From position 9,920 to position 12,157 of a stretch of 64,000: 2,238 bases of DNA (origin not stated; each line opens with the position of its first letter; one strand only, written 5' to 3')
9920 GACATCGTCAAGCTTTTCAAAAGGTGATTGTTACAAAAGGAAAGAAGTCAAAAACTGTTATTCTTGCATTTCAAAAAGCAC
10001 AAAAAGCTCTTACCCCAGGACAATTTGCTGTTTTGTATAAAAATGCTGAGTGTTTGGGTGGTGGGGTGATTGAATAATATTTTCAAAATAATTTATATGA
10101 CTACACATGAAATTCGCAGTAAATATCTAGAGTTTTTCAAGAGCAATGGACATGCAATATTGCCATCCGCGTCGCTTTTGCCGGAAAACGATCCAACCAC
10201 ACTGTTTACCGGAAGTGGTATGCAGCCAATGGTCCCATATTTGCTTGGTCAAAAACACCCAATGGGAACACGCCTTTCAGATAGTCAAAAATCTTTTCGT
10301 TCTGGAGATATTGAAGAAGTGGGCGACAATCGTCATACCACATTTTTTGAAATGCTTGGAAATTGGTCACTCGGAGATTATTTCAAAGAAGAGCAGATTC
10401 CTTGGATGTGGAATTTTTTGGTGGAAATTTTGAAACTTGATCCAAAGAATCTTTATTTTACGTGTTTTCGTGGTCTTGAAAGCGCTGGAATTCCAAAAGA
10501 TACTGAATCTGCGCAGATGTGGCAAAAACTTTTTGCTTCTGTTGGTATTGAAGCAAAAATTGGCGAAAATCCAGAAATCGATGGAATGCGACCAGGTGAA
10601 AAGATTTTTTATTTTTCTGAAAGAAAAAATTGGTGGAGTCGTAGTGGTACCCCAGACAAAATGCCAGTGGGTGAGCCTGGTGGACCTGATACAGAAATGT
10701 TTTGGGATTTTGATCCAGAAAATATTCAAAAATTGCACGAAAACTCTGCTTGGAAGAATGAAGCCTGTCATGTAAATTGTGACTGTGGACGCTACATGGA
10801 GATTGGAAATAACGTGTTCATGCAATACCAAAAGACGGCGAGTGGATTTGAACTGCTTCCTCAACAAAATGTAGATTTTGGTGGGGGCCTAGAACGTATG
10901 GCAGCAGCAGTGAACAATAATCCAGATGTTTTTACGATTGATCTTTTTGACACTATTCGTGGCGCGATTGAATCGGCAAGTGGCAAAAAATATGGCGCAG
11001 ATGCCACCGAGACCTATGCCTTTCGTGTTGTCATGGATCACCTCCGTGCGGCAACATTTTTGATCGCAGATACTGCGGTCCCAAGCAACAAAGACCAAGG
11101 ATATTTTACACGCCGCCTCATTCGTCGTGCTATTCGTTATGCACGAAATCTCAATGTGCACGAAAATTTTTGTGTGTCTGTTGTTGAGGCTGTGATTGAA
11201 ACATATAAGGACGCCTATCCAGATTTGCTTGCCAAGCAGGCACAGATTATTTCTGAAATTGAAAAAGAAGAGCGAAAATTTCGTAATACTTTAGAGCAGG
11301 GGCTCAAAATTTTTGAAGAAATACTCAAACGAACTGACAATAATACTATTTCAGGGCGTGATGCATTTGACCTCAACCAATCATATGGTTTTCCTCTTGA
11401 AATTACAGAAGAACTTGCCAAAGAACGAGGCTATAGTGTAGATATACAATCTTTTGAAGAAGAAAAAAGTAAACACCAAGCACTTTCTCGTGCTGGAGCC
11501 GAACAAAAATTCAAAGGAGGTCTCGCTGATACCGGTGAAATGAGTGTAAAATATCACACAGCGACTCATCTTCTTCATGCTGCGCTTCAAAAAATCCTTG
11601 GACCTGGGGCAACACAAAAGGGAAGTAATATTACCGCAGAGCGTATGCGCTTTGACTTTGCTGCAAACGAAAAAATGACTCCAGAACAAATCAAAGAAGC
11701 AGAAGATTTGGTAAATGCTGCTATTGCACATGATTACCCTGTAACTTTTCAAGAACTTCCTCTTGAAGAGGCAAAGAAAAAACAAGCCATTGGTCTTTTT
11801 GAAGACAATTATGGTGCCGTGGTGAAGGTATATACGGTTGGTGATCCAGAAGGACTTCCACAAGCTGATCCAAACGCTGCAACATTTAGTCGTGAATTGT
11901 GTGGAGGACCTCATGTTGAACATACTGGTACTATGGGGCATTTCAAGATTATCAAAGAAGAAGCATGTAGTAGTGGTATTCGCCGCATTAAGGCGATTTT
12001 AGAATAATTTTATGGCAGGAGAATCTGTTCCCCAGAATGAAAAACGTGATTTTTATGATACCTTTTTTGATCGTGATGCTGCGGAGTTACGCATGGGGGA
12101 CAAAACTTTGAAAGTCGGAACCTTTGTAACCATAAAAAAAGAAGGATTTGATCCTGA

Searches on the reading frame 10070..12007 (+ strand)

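Call 20: search_protein_families(library=pfam, proteins=[window:10070-12007:+], max_evalue=0.00001)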
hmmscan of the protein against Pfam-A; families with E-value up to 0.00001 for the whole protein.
window:10070-12007:+ (645 aa): 2 families
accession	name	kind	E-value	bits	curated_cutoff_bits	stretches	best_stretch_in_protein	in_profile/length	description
PF01411.24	tRNA-synt_2c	-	2.3e-122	409.8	30.3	1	14-481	1-436/552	tRNA synthetases class II (A)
PF07973.19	tRNA_SAD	-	1.2e-13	51.2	24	1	585-640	1-43/44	Threonyl and Alanyl tRNA synthetase second additional domain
